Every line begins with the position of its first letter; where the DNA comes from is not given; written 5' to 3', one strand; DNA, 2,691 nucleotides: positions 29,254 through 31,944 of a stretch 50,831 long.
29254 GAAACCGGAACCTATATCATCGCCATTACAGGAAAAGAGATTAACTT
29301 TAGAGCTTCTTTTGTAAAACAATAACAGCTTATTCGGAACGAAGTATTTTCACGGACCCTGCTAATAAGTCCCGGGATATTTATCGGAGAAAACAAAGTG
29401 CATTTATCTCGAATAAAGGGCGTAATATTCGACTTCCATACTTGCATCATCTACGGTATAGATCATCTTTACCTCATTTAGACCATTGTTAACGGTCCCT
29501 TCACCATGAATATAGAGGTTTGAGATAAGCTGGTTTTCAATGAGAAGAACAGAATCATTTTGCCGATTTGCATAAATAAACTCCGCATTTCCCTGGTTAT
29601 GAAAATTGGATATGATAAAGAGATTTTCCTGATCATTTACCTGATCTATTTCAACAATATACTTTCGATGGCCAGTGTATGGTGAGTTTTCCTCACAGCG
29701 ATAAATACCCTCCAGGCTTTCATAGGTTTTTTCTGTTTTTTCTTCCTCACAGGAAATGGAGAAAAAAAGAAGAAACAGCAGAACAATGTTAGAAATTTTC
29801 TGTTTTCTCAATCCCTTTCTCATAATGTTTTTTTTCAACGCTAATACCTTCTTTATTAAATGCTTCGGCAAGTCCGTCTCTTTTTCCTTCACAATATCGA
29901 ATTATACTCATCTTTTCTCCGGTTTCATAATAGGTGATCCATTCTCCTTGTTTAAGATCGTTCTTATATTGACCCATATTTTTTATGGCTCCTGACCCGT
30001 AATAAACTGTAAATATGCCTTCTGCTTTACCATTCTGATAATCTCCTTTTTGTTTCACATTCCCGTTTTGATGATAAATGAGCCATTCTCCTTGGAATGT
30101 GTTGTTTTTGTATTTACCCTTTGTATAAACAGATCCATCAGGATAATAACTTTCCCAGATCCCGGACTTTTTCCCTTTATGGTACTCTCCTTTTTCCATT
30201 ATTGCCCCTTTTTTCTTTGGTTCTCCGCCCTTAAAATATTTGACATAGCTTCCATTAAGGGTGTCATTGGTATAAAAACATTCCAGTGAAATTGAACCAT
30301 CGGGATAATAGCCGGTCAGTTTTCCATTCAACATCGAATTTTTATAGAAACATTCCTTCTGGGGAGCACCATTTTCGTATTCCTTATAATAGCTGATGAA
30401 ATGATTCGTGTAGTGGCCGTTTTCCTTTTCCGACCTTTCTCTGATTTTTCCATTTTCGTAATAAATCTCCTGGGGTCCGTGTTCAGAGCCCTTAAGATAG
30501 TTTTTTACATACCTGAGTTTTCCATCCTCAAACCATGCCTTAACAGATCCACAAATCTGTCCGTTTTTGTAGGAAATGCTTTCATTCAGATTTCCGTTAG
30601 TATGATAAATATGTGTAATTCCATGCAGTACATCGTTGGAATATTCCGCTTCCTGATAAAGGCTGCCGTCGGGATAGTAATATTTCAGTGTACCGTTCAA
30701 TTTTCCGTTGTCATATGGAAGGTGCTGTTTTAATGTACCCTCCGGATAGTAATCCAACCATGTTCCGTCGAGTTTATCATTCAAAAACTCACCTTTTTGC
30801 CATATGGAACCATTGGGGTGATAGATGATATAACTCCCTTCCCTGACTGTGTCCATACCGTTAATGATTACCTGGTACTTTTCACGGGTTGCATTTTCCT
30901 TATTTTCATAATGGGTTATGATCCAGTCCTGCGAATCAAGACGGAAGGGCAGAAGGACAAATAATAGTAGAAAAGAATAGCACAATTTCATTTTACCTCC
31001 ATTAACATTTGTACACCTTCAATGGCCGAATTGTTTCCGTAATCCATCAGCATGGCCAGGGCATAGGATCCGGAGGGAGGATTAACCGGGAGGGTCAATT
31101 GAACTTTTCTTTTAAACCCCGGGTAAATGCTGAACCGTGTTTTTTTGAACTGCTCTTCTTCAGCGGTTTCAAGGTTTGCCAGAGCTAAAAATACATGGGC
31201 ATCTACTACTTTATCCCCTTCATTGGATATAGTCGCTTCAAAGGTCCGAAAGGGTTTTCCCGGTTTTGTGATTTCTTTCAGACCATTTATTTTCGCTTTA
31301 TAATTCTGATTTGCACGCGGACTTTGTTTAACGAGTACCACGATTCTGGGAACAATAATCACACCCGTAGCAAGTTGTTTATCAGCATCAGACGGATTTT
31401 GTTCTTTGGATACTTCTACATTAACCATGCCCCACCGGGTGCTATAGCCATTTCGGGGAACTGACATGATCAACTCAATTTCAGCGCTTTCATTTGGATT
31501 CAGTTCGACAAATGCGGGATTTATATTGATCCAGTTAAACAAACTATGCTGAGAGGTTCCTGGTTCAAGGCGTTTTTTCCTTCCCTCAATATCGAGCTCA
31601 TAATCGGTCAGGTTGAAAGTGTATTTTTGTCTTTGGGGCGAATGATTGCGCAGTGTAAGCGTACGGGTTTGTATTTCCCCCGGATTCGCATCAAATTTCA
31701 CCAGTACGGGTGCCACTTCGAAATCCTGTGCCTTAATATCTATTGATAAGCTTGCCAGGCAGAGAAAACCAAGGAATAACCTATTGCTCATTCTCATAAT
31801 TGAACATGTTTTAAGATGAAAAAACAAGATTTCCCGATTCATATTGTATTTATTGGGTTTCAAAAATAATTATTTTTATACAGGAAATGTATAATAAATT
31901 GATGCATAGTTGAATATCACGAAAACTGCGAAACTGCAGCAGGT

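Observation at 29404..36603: Divergent six-gene envelope locus with a chaperone-usher-like parts list but no recognisable pilus family (candidate undescribed surface-assembly system)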

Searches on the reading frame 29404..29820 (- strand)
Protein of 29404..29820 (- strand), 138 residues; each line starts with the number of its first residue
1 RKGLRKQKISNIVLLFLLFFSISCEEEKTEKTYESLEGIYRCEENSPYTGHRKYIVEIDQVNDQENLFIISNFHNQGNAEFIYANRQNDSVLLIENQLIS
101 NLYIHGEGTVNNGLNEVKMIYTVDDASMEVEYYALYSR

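Call 3: search_protein_families(library=pfam, proteins=[window:29404-29820:-], max_evalue=1)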
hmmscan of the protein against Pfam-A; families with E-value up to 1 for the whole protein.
window:29404-29820:- (138 aa): 0 families

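Call 4: search_protein_families(library=ncbifam, proteins=[window:29404-29820:-], max_evalue=1)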
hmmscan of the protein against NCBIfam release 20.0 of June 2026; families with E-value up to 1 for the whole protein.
window:29404-29820:- (138 aa): 0 families

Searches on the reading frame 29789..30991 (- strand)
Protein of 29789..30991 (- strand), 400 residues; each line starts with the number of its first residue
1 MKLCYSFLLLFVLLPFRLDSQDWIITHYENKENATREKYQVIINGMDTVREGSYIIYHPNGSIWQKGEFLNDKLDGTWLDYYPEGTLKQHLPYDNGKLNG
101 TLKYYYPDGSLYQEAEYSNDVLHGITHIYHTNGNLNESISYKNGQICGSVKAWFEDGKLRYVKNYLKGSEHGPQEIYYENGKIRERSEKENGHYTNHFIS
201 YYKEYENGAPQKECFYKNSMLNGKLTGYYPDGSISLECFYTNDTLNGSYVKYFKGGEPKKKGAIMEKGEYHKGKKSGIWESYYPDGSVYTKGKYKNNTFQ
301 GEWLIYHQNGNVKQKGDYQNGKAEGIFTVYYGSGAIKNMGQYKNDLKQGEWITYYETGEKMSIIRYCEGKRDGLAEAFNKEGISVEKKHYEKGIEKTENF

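Call 3: search_protein_families(library=pfam, proteins=[window:29789-30991:-], max_evalue=1)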
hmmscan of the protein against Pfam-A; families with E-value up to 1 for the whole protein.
window:29789-30991:- (400 aa): 3 families
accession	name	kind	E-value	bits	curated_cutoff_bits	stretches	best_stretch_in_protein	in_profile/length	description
PF07661.19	MORN_2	-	1.6e-39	129.7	29.6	10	98-119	1-22/22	MORN repeat variant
PF19501.5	PcRGLX_1st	-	0.088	13.1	22.1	0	220-234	47-61/83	PcRGLX-like N-terminal RIFT barrel domain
PF23032.1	GBD_ELAPOR1-like_3rd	-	0.093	13.1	27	0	226-274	72-119/150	ELAPOR1-like, galactose-binding domain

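Call 4: search_protein_families(library=ncbifam, proteins=[window:29789-30991:-], max_evalue=1)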
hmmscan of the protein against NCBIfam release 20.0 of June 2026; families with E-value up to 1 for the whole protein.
window:29789-30991:- (400 aa): 1 family
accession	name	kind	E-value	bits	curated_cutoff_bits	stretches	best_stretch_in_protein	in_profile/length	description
NF033566.1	adhes_LIC20035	equivalog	1.5e-30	106.4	250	3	141-323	135-322/434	LIC20035 family adhesin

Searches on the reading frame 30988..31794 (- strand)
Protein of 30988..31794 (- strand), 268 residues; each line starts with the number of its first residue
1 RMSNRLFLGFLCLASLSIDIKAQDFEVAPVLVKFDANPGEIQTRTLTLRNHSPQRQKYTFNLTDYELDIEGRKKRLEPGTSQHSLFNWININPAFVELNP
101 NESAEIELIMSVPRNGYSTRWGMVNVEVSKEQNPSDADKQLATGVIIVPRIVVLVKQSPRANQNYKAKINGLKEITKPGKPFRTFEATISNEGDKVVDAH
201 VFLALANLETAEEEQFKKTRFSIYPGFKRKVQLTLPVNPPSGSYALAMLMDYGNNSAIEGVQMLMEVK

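Call 3: search_protein_families(library=pfam, proteins=[window:30988-31794:-], max_evalue=1)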
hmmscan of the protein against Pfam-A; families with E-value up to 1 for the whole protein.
window:30988-31794:- (268 aa): 7 families
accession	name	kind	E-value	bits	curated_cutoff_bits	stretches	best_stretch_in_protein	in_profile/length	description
PF22076.2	Cep192_D6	-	0.00029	21.4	35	1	23-80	2-60/101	Cep192 domain 6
PF06280.18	fn3_5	-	0.0037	18.4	27.6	1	43-114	11-82/112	Fn3-like domain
PF24542.1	Ig_TPPC8_C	-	0.0061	16.8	27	1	45-116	27-90/103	TPPC8 C-terminal Ig-like domain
PF21310.3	OCRL-like_ASH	-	0.042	14.4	27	1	82-114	42-74/109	Inositol polyphosphate 5-phosphatase OCRL-like, ASH domain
PF11614.14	FixG_C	-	0.059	14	25.6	0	45-80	36-75/119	IG-like fold at C-terminal of FixG, putative oxidoreductase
PF00635.32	Motile_Sperm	-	0.085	13.2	25.9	0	26-62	3-40/109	MSP (Major sperm protein) domain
PF23619.1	Ig_VWA7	-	0.12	13.1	27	1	89-136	45-92/104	VWA7 Ig-like domain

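Call 4: search_protein_families(library=ncbifam, proteins=[window:30988-31794:-], max_evalue=1)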
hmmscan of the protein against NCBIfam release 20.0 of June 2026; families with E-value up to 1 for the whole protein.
window:30988-31794:- (268 aa): 2 families
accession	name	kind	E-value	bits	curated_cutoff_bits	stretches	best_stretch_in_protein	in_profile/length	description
NF042413.1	NGO_0222_fam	subfamily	0.052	13.9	38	1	6-54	17-65/74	NGO_0222 family membrane protein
NF000418.2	blaOXA-214_like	exception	0.11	11.8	600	1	125-202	26-103/275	OXA-214 family carbapenem-hydrolyzing class D beta-lactamase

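Call 6: search_solved_structures(query=window:30988-31794:-, max_evalue=10, show_alignments=2)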
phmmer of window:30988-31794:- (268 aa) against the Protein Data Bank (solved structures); distinct sequences matched with E-value up to 10: 0.

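Call 15: find_homologous_proteins(query=window:30988-31794:-, max_evalue=0.001)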
Query window:30988-31794:- (268 aa): 209 proteins with E <= 0.001 among 649 candidates; the best 120 are listed.
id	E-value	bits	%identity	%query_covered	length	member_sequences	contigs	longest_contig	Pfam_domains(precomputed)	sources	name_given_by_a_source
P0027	1.1e-173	594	100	100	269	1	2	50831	-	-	-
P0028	2.6e-155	533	88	100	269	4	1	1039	-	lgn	-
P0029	1.4e-144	498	85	100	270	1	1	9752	-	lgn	-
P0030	2.0e-134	465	78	100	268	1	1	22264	-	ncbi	-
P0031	1.9e-129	449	78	92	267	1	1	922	-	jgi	-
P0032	2.8e-125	435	77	93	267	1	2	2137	-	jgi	jgi:hypothetical protein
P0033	5.6e-122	424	71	100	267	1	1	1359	-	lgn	-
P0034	1.3e-120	420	71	100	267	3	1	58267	-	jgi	jgi:hypothetical protein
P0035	1.3e-114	400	68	100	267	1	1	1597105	-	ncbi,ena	-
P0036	1.0e-111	391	66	100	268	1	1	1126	-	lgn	-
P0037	4.7e-110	385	65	98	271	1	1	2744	PF22076.3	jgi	-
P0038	1.0e-109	384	65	98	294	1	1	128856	-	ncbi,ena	-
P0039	4.3e-109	382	67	98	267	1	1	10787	-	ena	-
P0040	2.9e-108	379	66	98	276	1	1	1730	-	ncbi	-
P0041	4.0e-108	379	66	93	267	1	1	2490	-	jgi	-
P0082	4.7e-97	343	61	93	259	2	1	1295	PF06280.19,PF22076.3,PF06030.19,PF23619.2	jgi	-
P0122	8.7e-92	325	54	97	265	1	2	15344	PF06280.19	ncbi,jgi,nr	ncbi:MAG: DUF916 domain-containing protein [Bacteroidales bacterium]|jgi:hypothetical protein|nr:DUF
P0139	2.1e-89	317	54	98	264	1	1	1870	PF06280.19,PF22067.3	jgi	jgi:hypothetical protein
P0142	8.5e-89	315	53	99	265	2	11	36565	PF06280.19,PF22076.3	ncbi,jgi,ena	jgi:hypothetical protein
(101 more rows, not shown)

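Call 39: search_solved_structures(query=A3, max_evalue=10, show_alignments=3)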
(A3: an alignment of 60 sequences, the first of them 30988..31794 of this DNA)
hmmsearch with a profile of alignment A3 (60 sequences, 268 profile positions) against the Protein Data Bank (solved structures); distinct sequences matched with E-value up to 10: 1.
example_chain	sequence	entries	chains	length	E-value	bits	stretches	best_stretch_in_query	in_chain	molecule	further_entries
5bvr_A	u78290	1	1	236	0.82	12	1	133-207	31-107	Alpha-actinin-like protein 1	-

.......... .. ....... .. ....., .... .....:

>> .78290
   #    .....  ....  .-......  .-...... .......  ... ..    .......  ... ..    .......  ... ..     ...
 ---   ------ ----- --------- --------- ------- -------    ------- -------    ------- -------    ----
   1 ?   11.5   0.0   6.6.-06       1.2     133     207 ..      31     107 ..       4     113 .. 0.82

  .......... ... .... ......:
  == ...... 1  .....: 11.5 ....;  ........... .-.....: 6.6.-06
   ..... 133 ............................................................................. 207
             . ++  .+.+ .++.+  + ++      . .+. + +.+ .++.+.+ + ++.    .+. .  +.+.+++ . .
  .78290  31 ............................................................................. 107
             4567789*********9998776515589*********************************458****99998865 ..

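Call 40: search_protein_families(library=pfam, alignment_id=A3, max_evalue=10)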
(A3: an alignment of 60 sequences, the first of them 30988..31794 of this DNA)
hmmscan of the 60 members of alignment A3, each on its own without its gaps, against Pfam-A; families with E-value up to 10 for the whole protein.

A. member 1, window:30988-31794:- (268 aa): 7 families
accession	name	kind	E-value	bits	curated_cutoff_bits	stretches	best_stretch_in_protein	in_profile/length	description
PF22076.2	Cep192_D6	-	0.00029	21.4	35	1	23-80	2-60/101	Cep192 domain 6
PF06280.18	fn3_5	-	0.0037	18.4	27.6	1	43-114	11-82/112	Fn3-like domain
PF24542.1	Ig_TPPC8_C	-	0.0061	16.8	27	1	45-116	27-90/103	TPPC8 C-terminal Ig-like domain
PF21310.3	OCRL-like_ASH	-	0.042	14.4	27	1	82-114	42-74/109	Inositol polyphosphate 5-phosphatase OCRL-like, ASH domain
PF11614.14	FixG_C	-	0.059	14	25.6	1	45-80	36-75/119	IG-like fold at C-terminal of FixG, putative oxidoreductase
PF00635.32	Motile_Sperm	-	0.085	13.2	25.9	1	26-62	3-40/109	MSP (Major sperm protein) domain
PF23619.1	Ig_VWA7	-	0.12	13.1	27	1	89-136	45-92/104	VWA7 Ig-like domain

B. families by the number of members that match (of 60 scanned): 50 families (the first 25 are shown)
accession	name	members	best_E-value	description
PF06280.18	fn3_5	60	8.8e-08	Fn3-like domain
PF22076.2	Cep192_D6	58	2.3e-07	Cep192 domain 6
PF06030.18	WxLIP_PGBD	49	1.6e-06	WxL Interacting Protein, peptidoglycan binding domain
PF23619.1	Ig_VWA7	40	3.2e-07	VWA7 Ig-like domain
PF21310.3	OCRL-like_ASH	35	0.0026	Inositol polyphosphate 5-phosphatase OCRL-like, ASH domain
PF00635.32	Motile_Sperm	32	6.1e-05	MSP (Major sperm protein) domain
PF22067.2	Cep192_D3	25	4.9e-06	Cep192 domain 3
PF11614.14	FixG_C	16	0.00027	IG-like fold at C-terminal of FixG, putative oxidoreductase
PF14016.12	DUF4232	16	0.0019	Domain of unknown function (DUF4232)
PF24542.1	Ig_TPPC8_C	16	0.0061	TPPC8 C-terminal Ig-like domain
PF22073.2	Cep192_D4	13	0.0048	Cep192 domain 4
PF15780.11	ASH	12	0.012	Abnormal spindle-like microcephaly-assoc'd, ASPM-SPD-2-Hydin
PF09912.14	DUF2141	11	0.012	Uncharacterized protein conserved in bacteria (DUF2141)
PF22544.2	HYDIN_VesB_CFA65-like_Ig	10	0.00013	HYDIN/CFA65/VesB-like, Ig-like domain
PF21440.4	aSelB_III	7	0.026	Archaeal selenocysteine-specific elongation factor, domain III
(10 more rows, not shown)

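Call 85: find_related_loci(query=A3, collection=metagenome_contigs, flank=10000)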
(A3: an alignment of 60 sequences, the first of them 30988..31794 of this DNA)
Query A3 (268 aa) in metagenome_contigs; peptide patterns used: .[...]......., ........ (x = any residue, [..] = any of these).
219 stretches matched a pattern; 154 encode a relative of the query (tblastn E <= 1e-3); the best 80 are kept; 80 distinct loci.
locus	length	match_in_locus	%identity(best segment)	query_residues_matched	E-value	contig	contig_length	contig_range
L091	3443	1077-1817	71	22-268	1e-124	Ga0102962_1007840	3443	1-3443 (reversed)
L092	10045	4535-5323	64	5-268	9e-113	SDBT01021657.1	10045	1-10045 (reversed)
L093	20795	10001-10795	62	4-268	2e-110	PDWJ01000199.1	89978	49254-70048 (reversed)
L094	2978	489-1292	58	1-268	1e-112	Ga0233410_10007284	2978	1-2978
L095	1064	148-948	61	2-268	2e-119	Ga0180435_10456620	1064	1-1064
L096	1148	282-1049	63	13-268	6e-118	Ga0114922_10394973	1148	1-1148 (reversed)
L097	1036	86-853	62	12-268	4e-118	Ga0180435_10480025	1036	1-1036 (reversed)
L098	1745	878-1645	61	6-268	6e-114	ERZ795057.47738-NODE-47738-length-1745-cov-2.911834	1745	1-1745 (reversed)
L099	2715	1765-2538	60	4-268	6e-110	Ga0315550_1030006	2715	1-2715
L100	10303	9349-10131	59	6-268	3e-105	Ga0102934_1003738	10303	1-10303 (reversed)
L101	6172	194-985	61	8-268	3e-105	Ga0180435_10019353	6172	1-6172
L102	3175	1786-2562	59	3-268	2e-107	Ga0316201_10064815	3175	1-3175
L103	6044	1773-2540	59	10-268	5e-105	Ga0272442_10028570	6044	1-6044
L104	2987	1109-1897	60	9-268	2e-107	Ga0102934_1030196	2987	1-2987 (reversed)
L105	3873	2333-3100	59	13-268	2e-105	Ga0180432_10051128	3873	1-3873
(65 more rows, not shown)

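Call 97: search_protein_families(library=pfam, proteins=[P0122, P0082, P0139, P0142], max_evalue=0.1)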
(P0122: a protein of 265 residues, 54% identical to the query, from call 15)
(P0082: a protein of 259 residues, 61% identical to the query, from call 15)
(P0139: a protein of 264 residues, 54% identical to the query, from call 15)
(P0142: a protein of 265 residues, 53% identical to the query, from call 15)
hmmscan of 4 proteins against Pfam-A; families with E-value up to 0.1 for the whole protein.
P0122 (265 aa): 10 families
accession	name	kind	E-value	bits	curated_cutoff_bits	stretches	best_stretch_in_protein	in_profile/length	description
PF06280.18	fn3_5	-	2.1e-06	28.8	27.6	1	39-112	10-83/112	Fn3-like domain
PF22076.2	Cep192_D6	-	4.3e-05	24.1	35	1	20-59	2-42/101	Cep192 domain 6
PF11614.14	FixG_C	-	0.00027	21.5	25.6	0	42-126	36-102/119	IG-like fold at C-terminal of FixG, putative oxidoreductase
PF23619.1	Ig_VWA7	-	0.0012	19.5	27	1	86-127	45-86/104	VWA7 Ig-like domain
PF03622.19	IBV_3B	-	0.0018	18.6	27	1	185-224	6-45/63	IBV 3B protein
PF00635.32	Motile_Sperm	-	0.0019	18.5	25.9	0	23-61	3-42/109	MSP (Major sperm protein) domain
PF06030.18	WxLIP_PGBD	-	0.0048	17.4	27.3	0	32-115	22-110/121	WxL Interacting Protein, peptidoglycan binding domain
PF21440.4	aSelB_III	-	0.037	14.5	19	1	138-201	29-92/108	Archaeal selenocysteine-specific elongation factor, domain III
PF14016.12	DUF4232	-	0.092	13.4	27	0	83-126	64-98/129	Domain of unknown function (DUF4232)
PF09912.14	DUF2141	-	0.094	13.1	24.4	0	214-248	30-63/112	Uncharacterized protein conserved in bacteria (DUF2141)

P0082 (259 aa): 14 families
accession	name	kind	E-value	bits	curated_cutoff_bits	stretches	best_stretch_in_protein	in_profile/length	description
PF23619.1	Ig_VWA7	-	3.2e-07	31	27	1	80-120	45-85/104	VWA7 Ig-like domain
PF06030.18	WxLIP_PGBD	-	1.6e-06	28.6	27.3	1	26-109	22-110/121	WxL Interacting Protein, peptidoglycan binding domain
PF06280.18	fn3_5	-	4e-06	27.9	27.6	1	30-105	7-82/112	Fn3-like domain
PF22076.2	Cep192_D6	-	5.2e-06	27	35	1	14-58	2-47/101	Cep192 domain 6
PF11614.14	FixG_C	-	0.0028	18.2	25.6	0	36-109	36-91/119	IG-like fold at C-terminal of FixG, putative oxidoreductase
PF22544.2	HYDIN_VesB_CFA65-like_Ig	-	0.0068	17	25.5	0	171-242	18-85/100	HYDIN/CFA65/VesB-like, Ig-like domain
PF22067.2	Cep192_D3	-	0.0082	16.7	27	0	23-52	9-38/99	Cep192 domain 3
PF16158.11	N_BRCA1_IG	-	0.013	16.5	28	0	179-242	19-91/108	Ig-like domain from next to BRCA1 gene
PF22073.2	Cep192_D4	-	0.02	15.5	35.5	0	29-55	18-44/112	Cep192 domain 4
PF14310.12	Fn3-like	-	0.029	15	25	0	88-103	28-43/71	Fibronectin type III-like domain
PF24542.1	Ig_TPPC8_C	-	0.034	14.4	27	0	36-107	27-90/103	TPPC8 C-terminal Ig-like domain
PF21310.3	OCRL-like_ASH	-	0.037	14.6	27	0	73-105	42-74/109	Inositol polyphosphate 5-phosphatase OCRL-like, ASH domain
PF00635.32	Motile_Sperm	-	0.048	14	25.9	0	17-49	3-36/109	MSP (Major sperm protein) domain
PF15780.11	ASH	-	0.051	14.2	27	0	11-49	3-41/98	Abnormal spindle-like microcephaly-assoc'd, ASPM-SPD-2-Hydin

P0139 (264 aa): 9 families
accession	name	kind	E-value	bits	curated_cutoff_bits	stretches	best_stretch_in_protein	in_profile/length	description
PF22067.2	Cep192_D3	-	4.9e-06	27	27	0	29-124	10-84/99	Cep192 domain 3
PF06280.18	fn3_5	-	7.6e-06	27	27.6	0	166-231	10-78/112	Fn3-like domain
PF22544.2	HYDIN_VesB_CFA65-like_Ig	-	0.00013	22.6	25.5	1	179-248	21-86/100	HYDIN/CFA65/VesB-like, Ig-like domain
PF22076.2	Cep192_D6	-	0.00037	21.1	35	0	82-128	44-93/101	Cep192 domain 6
PF21310.3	OCRL-like_ASH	-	0.0028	18.2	27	1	76-109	40-73/109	Inositol polyphosphate 5-phosphatase OCRL-like, ASH domain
PF23619.1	Ig_VWA7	-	0.034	14.8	27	0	78-126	38-86/104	VWA7 Ig-like domain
PF06030.18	WxLIP_PGBD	-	0.042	14.3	27.3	0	75-113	71-109/121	WxL Interacting Protein, peptidoglycan binding domain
PF16116.10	DUF4832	-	0.067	13.4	29.2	0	176-250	121-201/216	Domain of unknown function (DUF4832)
PF11614.14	FixG_C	-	0.073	13.7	25.6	0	88-135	65-112/119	IG-like fold at C-terminal of FixG, putative oxidoreductase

P0142 (265 aa): 9 families
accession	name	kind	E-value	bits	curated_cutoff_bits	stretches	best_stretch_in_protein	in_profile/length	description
PF22076.2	Cep192_D6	-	6.3e-07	30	35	2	21-78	3-61/101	Cep192 domain 6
PF06280.18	fn3_5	-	9.5e-07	30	27.6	1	38-112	9-83/112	Fn3-like domain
PF11614.14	FixG_C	-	0.0006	20.4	25.6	1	43-125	37-101/119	IG-like fold at C-terminal of FixG, putative oxidoreductase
PF06030.18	WxLIP_PGBD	-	0.00087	19.8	27.3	1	34-115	24-110/121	WxL Interacting Protein, peptidoglycan binding domain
PF00635.32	Motile_Sperm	-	0.008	16.5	25.9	0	23-61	3-42/109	MSP (Major sperm protein) domain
PF19190.6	BACON_2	-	0.011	16.1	25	0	81-105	39-63/94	Viral BACON domain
PF23619.1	Ig_VWA7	-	0.013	16.2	27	1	78-129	39-88/104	VWA7 Ig-like domain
PF06589.16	CRA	-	0.037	14.5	26.6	1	136-211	2-77/123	Circumsporozoite-related antigen (CRA)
PF16116.10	DUF4832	-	0.095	12.9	29.2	0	176-247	120-197/216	Domain of unknown function (DUF4832)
